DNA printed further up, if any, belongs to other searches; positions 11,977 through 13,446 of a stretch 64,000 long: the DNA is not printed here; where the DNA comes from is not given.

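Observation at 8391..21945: Eleven translationally coupled genes of unknown collective function wedged inside a split phosphonate-catabolism locus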

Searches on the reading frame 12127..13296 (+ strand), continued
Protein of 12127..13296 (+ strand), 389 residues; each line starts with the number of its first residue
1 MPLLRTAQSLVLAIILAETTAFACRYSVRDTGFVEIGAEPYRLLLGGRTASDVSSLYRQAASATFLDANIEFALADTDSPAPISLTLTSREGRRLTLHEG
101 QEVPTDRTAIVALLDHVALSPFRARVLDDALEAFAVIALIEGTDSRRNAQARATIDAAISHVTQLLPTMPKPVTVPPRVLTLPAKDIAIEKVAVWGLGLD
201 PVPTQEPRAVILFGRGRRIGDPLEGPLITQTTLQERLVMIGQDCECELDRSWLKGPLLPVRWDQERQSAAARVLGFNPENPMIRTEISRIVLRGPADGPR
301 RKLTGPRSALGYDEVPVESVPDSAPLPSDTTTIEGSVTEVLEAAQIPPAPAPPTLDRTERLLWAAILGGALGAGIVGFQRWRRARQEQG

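Call 41: search_protein_families(library=pfam, proteins=[L076:6980-8287:+, L076:8718-9626:-, L076:9917-11278:+, L076:11353-12648:-, L076:12661-13113:-, L076:13692-14291:-, L076:14281-15237:+, L077:6369-7682:+, L077:11318-13564:+, L077:15210-16286:+], max_evalue=0.001)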
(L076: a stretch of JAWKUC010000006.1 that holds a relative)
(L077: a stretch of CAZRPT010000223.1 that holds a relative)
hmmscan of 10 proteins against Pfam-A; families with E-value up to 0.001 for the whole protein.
L076:6980-8287:+ (435 aa): 4 families
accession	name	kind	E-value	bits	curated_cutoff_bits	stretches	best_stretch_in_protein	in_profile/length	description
PF02878.22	PGM_PMM_I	-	6.3e-28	97.6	22.5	1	9-133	7-136/138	Phosphoglucomutase/phosphomannomutase, alpha/beta/alpha domain I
PF02879.22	PGM_PMM_II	-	2.4e-25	89.5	29.3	1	153-252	2-103/103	Phosphoglucomutase/phosphomannomutase, alpha/beta/alpha domain II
PF02880.22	PGM_PMM_III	-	2.2e-05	25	20.7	1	260-314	5-63/115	Phosphoglucomutase/phosphomannomutase, alpha/beta/alpha domain III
PF00408.26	PGM_PMM_IV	-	0.00061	20.2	23.1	0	399-426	32-51/68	Phosphoglucomutase/phosphomannomutase, C-terminal domain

L076:8718-9626:- (302 aa): 0 families

L076:9917-11278:+ (453 aa): 0 families

L076:11353-12648:- (431 aa): 3 families
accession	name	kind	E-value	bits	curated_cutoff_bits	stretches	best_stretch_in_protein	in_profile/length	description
PF00884.28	Sulfatase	-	4.8e-59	200.6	25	1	29-353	1-300/301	Sulfatase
PF16347.10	SGSH_C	-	2.6e-10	41.1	29.3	1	310-422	9-129/154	N-sulphoglucosamine sulphohydrolase, C-terminal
PF01663.27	Phosphodiest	-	2e-05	24.8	23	0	237-287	177-221/342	Type I phosphodiesterase / nucleotide pyrophosphatase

L076:12661-13113:- (150 aa): 4 families
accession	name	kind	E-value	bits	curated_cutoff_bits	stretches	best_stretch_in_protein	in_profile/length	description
PF20434.5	BD-FAE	-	2.6e-20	73.3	26.8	1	1-103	105-215/215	BD-FAE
PF00326.27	Peptidase_S9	-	6.4e-15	55.7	22.6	1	26-143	91-211/213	Prolyl oligopeptidase family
PF01738.24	DLH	-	3.3e-10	40.4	21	1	22-129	119-195/217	Dienelactone hydrolase family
PF07859.19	Abhydrolase_3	-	0.00054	20.2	25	1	38-122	129-208/210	alpha/beta hydrolase fold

L076:13692-14291:- (199 aa): 1 family
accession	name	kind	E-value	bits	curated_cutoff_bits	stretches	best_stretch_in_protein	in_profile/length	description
PF01451.26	LMWPc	-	9.8e-19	68.4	23.2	1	65-195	1-141/144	Low molecular weight phosphotyrosine protein phosphatase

L076:14281-15237:+ (318 aa): 1 family
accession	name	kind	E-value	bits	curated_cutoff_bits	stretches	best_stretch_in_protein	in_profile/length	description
PF00857.26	Isochorismatase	-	6.6e-11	43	27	1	81-261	1-151/175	Isochorismatase domain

L077:6369-7682:+ (437 aa): 3 families
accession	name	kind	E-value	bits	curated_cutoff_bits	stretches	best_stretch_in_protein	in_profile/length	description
PF19051.5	GFO_IDH_MocA_C2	-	5.6e-21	75.6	23.3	1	199-288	43-133/254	Oxidoreductase family, C-terminal alpha/beta domain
PF01408.29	GFO_IDH_MocA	-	8e-18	65.7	24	1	41-157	4-119/120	Oxidoreductase family, NAD-binding Rossmann fold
PF22725.1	GFO_IDH_MocA_C3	-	1.1e-06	29.1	27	0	222-257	27-61/124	GFO/IDH/MocA C-terminal domain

L077:11318-13564:+ (748 aa): 0 families

L077:15210-16286:+ (358 aa): 0 families

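Call 56: search_protein_representatives(alignment_id=A1)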
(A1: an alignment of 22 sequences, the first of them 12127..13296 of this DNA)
Query: 22 sequences, 395 profile positions. Proteins with E-value up to 0.001 (for the whole library): 1051; up to 1e-10: 847; up to 1e-30: 695. The best 150 are listed.
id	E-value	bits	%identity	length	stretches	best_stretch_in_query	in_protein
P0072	8.6e-154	528.9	-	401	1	5-393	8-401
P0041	9.1e-154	528.8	-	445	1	10-395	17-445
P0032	1.0e-146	505.6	-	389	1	8-395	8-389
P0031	5.1e-145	500.0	-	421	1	8-394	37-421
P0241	2.1e-140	484.8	-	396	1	6-395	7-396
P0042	3.6e-140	484.0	-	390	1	7-391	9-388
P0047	2.0e-139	481.6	-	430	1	4-394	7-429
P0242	4.6e-135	467.2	-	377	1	9-392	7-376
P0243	5.7e-135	466.9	-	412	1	7-393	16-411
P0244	2.0e-130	451.9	-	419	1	9-394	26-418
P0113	1.4e-127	442.6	-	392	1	8-393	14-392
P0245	2.7e-121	421.9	-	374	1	9-323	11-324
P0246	3.6e-116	405.0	-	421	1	7-382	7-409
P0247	1.2e-115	403.3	-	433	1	8-389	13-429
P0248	7.0e-115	400.8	-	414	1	6-393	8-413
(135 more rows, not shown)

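Call 63: search_protein_families(library=pfam, proteins=[L058:376-1860:+, L058:1912-3255:+, L058:3236-4249:+, L058:4801-5979:+, L058:6079-6972:+, L058:16565-17947:+, L042:3408-7037:+, L018:3572-4933:+, L018:1714-2658:+, L018:18690-20078:-], max_evalue=0.001)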
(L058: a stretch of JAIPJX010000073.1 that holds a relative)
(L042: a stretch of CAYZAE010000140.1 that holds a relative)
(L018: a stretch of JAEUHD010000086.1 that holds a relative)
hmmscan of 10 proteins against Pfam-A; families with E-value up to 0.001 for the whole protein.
L058:376-1860:+ (494 aa): 5 families
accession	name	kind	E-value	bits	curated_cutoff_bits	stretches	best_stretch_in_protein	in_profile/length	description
PF00005.33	ABC_tran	-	1.7e-49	168.4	25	2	21-169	1-136/137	ABC transporter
PF13304.12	AAA_21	-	1.4e-11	45.5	27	1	385-442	227-287/304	AAA domain, putative AbiEii toxin, Type IV TA system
PF13401.12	AAA_22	-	1.3e-06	29.1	27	0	31-200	5-124/130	AAA domain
PF13191.12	AAA_16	-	0.00048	21.1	32.6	0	30-149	23-124/167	AAA ATPase domain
PF02367.23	TsaE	-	0.00091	19.6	26.6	0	27-52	17-42/128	Threonylcarbamoyl adenosine biosynthesis protein TsaE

L058:1912-3255:+ (447 aa): 1 family
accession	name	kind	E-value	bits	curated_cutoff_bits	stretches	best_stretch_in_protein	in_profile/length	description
PF02653.21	BPD_transp_2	-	1.3e-46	159.4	26.8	1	160-434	1-269/269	Branched-chain amino acid transport system / permease component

L058:3236-4249:+ (337 aa): 0 families

L058:4801-5979:+ (392 aa): 0 families

L058:6079-6972:+ (297 aa): 0 families

L058:16565-17947:+ (460 aa): 1 family
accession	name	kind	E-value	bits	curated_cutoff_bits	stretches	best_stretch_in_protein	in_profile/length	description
PF00202.27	Aminotran_3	-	4.7e-81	273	30.5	1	52-445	8-401/403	Aminotransferase class-III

L042:3408-7037:+ (1209 aa): 4 families
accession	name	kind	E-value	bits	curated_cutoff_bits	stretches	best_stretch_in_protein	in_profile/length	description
PF07679.22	I-set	-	6.9e-07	29.7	23.7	1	608-685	1-84/90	Immunoglobulin I-set domain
PF13927.12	Ig_3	-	1.3e-06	29.3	30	1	607-678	1-78/78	Immunoglobulin domain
PF19559.6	DUF6081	-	0.00046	20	25.9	1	171-215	175-219/272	Family of unknown function (DUF6081)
PF19081.6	Ig_7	-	0.00092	19.9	27.3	0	609-676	5-65/84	Ig-like domain CHU_C associated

L018:3572-4933:+ (453 aa): 1 family
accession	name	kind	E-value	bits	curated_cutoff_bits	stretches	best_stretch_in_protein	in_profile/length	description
PF00202.27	Aminotran_3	-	2.6e-85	287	30.5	1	56-448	8-402/403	Aminotransferase class-III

L018:1714-2658:+ (314 aa): 2 families
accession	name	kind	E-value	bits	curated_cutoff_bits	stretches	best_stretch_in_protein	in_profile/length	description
PF00254.34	FKBP_C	-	2.5e-29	101.9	21.1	1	163-250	3-94/94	FKBP-type peptidyl-prolyl cis-trans isomerase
PF01346.23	FKBP_N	-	2.4e-26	92.8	22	1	51-155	2-97/97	Domain amino terminal to FKBP-type peptidyl-prolyl isomerase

L018:18690-20078:- (462 aa): 2 families
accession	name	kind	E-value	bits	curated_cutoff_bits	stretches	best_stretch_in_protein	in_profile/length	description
PF02518.31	HATPase_c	-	1.5e-21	77.4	26.4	1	351-448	8-109/111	Histidine kinase-, DNA gyrase B-, and HSP90-like ATPase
PF13581.12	HATPase_c_2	-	3.8e-07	30.6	27.4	1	354-444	41-125/127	Histidine kinase-like ATPase domain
